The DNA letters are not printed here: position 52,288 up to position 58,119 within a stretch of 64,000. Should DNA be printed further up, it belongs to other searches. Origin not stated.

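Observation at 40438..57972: A 17.5-kb single ORF: a giant surface protein anchored by an N-terminal lipobox rather than LPXTG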

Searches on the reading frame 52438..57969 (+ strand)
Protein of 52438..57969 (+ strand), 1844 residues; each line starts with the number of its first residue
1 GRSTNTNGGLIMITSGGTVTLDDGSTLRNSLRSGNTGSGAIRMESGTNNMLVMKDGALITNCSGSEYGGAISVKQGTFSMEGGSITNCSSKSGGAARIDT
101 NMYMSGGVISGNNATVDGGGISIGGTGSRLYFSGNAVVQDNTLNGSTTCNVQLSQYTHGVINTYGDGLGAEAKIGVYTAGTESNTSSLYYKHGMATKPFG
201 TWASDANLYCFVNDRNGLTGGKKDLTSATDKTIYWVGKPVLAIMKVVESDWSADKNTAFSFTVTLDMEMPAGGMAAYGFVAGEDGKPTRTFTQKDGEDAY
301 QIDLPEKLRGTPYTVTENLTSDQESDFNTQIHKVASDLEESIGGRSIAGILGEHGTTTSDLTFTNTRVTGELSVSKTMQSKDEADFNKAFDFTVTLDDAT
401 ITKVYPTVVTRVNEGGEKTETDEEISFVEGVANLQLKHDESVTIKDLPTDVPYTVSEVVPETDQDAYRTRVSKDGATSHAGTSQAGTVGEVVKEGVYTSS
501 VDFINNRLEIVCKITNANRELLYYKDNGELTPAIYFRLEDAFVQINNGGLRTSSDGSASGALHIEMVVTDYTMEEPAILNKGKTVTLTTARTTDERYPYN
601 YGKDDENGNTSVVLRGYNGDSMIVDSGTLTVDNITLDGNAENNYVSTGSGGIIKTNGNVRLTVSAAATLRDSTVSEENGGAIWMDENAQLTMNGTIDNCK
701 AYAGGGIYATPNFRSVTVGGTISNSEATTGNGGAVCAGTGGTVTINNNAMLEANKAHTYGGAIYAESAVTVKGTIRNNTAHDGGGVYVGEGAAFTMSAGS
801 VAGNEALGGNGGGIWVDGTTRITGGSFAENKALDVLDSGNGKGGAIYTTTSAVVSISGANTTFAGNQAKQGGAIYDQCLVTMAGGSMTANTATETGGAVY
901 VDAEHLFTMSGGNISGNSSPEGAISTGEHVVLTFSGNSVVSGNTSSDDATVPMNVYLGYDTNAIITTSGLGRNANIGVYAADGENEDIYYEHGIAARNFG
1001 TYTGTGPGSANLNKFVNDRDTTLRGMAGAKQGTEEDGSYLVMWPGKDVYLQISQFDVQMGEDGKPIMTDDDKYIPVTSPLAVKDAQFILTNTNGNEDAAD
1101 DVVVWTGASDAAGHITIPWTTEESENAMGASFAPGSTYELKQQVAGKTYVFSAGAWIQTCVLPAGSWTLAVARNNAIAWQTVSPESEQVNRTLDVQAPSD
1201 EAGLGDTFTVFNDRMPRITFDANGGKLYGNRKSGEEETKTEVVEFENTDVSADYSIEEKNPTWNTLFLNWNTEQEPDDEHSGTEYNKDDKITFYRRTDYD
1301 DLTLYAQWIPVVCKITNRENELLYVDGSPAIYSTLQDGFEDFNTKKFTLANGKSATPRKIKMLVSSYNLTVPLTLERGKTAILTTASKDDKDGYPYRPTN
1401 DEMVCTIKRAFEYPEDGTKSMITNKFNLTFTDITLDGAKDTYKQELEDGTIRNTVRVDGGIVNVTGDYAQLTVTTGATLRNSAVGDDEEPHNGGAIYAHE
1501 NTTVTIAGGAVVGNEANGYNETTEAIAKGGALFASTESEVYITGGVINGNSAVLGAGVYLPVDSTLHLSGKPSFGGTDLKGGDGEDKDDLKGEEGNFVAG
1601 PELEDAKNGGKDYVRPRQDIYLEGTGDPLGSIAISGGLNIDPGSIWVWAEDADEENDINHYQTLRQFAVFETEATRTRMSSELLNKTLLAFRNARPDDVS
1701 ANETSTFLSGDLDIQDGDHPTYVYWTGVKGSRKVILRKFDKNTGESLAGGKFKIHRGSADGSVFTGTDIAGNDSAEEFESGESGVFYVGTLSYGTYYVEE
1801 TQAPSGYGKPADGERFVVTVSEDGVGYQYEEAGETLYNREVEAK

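Call 4: search_protein_families(library=pfam, proteins=[window:52438-57969:+], max_evalue=0.01)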
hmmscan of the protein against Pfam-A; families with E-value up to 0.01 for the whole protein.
window:52438-57969:+ (1844 aa): 2 families
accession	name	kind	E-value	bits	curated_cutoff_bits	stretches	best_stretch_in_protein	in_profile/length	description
PF24547.1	DUF7601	-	8.9e-18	65.4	27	2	370-487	1-97/116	Domain of unknown function (DUF7601)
PF17802.7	SpaA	-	3.3e-14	53.2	23.1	1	1733-1825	2-81/91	Prealbumin-like fold domain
